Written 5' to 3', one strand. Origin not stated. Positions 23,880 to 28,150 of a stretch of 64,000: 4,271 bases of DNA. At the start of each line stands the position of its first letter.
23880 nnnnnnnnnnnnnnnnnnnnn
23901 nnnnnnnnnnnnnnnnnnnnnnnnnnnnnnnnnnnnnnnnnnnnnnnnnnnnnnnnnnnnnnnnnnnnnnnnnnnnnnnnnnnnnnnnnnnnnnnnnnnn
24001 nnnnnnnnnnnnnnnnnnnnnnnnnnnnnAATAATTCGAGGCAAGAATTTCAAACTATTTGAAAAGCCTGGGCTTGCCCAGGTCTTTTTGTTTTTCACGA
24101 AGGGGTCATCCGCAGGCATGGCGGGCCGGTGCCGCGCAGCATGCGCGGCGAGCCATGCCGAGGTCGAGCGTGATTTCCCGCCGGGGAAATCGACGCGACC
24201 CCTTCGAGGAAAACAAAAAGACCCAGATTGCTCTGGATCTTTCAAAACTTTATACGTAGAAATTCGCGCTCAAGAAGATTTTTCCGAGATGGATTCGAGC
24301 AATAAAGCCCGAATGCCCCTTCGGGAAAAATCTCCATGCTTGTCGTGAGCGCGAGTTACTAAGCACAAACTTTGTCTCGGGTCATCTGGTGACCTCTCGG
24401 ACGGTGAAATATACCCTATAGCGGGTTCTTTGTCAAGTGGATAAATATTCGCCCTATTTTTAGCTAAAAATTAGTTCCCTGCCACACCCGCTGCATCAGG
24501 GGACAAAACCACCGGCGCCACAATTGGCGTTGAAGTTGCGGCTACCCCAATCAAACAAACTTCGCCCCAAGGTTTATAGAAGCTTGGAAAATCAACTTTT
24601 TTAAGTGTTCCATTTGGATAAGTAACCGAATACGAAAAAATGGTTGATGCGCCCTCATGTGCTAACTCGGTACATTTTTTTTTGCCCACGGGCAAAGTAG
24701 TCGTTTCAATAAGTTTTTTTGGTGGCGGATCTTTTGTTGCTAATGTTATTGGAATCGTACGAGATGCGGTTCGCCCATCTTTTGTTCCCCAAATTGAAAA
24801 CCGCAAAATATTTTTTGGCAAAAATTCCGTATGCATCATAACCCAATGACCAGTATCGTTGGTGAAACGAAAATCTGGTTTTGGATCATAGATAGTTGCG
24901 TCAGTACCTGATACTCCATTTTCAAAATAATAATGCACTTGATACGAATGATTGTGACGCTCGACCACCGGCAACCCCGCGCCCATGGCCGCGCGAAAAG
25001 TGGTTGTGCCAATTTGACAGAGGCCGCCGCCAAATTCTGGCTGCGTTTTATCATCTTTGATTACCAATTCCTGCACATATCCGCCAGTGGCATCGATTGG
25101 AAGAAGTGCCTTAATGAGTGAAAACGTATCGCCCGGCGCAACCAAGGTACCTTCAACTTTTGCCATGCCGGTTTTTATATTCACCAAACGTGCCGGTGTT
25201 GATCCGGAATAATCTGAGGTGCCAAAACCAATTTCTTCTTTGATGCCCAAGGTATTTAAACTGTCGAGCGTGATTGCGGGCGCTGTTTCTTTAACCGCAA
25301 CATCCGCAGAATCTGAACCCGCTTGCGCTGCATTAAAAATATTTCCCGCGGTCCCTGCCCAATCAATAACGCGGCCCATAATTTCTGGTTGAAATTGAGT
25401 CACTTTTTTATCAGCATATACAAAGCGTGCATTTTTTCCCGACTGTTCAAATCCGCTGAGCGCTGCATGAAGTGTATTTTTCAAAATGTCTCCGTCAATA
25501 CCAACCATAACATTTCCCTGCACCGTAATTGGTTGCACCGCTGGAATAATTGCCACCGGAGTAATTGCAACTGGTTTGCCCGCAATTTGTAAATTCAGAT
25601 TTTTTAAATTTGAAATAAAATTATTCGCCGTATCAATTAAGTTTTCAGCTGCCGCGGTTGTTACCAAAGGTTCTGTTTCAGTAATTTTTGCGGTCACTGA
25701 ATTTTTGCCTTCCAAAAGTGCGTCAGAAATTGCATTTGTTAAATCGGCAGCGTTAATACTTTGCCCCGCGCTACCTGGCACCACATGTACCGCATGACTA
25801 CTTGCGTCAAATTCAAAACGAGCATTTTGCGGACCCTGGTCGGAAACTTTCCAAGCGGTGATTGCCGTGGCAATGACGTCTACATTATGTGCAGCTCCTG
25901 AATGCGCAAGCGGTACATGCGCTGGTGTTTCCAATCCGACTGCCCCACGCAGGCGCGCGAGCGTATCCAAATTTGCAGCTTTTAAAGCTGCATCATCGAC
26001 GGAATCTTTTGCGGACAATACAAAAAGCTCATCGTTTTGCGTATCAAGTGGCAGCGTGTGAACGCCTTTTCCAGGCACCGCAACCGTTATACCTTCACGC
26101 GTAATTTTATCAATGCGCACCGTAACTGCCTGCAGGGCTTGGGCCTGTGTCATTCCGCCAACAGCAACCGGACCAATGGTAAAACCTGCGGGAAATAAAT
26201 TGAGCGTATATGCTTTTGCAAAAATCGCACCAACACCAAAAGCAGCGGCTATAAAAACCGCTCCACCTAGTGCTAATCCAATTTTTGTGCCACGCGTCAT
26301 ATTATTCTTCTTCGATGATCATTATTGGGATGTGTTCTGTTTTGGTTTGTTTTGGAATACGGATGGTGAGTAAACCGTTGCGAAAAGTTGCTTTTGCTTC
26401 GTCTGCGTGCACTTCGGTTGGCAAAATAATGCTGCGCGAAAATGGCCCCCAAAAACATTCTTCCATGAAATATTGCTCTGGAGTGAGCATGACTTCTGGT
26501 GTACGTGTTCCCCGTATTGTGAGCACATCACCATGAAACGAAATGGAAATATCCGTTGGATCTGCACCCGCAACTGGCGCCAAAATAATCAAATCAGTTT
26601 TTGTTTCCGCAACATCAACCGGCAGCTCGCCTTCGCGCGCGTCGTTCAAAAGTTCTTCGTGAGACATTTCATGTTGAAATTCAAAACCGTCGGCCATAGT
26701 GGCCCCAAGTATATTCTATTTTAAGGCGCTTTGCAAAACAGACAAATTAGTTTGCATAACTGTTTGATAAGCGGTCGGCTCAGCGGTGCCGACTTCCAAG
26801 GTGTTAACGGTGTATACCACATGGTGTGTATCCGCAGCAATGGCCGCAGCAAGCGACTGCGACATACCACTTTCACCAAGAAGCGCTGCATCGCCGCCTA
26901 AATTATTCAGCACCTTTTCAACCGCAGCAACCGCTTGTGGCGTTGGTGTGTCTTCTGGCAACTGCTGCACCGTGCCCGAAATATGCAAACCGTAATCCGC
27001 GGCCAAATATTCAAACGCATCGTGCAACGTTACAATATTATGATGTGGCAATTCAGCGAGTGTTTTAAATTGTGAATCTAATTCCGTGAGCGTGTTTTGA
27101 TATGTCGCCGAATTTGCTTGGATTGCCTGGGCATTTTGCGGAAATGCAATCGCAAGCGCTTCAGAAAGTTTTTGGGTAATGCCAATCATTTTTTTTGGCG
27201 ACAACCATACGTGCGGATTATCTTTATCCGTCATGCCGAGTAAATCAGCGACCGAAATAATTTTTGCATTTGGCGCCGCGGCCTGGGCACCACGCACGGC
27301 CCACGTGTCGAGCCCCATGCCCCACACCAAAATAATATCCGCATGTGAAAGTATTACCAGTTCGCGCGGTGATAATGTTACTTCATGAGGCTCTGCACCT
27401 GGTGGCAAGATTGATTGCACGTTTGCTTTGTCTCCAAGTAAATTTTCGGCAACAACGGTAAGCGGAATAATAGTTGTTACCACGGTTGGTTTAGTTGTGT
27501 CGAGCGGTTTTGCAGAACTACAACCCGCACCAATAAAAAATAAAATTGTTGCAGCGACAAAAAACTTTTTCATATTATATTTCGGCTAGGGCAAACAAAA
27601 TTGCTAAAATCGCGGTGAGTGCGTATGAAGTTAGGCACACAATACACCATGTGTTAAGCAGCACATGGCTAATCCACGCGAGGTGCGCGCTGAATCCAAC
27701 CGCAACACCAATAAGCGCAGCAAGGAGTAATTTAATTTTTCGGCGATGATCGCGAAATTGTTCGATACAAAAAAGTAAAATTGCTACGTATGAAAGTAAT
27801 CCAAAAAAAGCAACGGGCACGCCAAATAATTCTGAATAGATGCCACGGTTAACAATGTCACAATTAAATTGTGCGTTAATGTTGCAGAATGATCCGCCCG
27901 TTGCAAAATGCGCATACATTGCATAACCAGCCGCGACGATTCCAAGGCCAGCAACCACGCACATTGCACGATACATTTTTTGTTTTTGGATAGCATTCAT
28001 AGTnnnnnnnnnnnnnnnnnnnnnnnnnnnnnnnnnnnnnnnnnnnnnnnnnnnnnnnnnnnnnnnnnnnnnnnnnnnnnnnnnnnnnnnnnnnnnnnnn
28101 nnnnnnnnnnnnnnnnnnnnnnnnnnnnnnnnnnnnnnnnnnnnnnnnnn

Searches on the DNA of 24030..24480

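Call 62: search_rna_families(source=window, start=24030, end=24480, threshold=evalue, max_evalue=10, show_alignments=2)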
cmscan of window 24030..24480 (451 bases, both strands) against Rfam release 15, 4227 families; matches with E-value up to 10: 6.
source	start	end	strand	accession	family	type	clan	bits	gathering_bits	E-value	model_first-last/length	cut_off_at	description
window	24030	24095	+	RF00558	L20_leader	Cis-reg; leader;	-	15.6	58.7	2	55-127/127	5'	Ribosomal protein L20 leader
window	24053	24101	-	RF02067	STnc310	Gene; sRNA;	-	13.5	40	8.6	1-61/61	no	Salmonella enterica sRNA STnc310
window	24288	24305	-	RF04336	Plastid-petD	Intron;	-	13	65.5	8.7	1-47/47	no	Plastid-petD group II-D5 intron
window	24114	24199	-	RF01756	rne-II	Cis-reg;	-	12.3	50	0.44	154-218/287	no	rne-II RNA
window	24215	24329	+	RF00252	Alfamo_CPB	Cis-reg;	-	12.2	70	0.78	1-182/182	no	Alfalfa mosaic virus coat protein binding (CPB) RNA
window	24067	24107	+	RF02401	ClpQY_promoter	Cis-reg;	-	12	42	4.4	1-49/57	no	ClpQY promoter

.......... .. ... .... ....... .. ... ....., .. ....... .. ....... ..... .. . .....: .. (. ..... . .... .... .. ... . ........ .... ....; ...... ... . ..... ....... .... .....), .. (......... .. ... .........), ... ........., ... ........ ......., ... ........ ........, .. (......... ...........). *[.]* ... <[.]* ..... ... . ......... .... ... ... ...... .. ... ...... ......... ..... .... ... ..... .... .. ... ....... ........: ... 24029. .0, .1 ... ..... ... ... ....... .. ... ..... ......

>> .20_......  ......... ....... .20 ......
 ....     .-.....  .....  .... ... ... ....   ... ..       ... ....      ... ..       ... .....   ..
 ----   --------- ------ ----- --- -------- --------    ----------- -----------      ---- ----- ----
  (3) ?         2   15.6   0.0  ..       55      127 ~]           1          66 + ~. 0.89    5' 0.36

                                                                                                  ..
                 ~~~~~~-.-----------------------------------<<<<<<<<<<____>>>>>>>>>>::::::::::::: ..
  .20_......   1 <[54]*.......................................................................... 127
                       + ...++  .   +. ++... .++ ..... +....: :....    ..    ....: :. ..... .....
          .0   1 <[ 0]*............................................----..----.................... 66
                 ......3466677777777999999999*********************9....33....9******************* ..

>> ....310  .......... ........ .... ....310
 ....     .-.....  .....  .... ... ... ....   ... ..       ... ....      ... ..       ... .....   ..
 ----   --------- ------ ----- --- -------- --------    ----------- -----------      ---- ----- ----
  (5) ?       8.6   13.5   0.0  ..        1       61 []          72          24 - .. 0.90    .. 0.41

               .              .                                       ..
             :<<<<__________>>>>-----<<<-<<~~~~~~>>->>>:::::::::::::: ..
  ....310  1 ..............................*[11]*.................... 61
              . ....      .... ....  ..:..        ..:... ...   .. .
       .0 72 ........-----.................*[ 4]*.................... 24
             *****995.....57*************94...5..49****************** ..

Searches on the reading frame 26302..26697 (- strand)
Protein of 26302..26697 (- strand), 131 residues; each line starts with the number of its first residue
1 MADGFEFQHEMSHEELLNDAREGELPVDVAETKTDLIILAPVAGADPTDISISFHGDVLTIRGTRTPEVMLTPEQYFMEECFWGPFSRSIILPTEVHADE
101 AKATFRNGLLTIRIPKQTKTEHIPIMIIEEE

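Call 77: search_protein_families(library=pfam, proteins=[window:26302-26697:-], max_evalue=0.0001)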
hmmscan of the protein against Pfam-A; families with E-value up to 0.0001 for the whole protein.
window:26302-26697:- (131 aa): 2 families
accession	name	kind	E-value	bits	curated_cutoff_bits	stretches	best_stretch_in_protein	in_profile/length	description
PF00011.27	HSP20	-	1.6e-13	51.1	20.8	1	31-121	4-92/102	Hsp20/alpha crystallin family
PF17886.7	ArsA_HSP20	-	3.2e-05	23.9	22.5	0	40-113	8-62/63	HSP20-like domain found in ArsA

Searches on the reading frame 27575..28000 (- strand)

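Call 78: search_protein_families(library=pfam, proteins=[window:27575-28000:-], max_evalue=0.0001)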
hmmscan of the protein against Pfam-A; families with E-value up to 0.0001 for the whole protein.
window:27575-28000:- (141 aa): 1 family
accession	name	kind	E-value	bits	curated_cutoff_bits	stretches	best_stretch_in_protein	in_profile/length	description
PF07884.19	VKOR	-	1.5e-22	80.6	27.5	1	12-135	2-132/134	Vitamin K epoxide reductase family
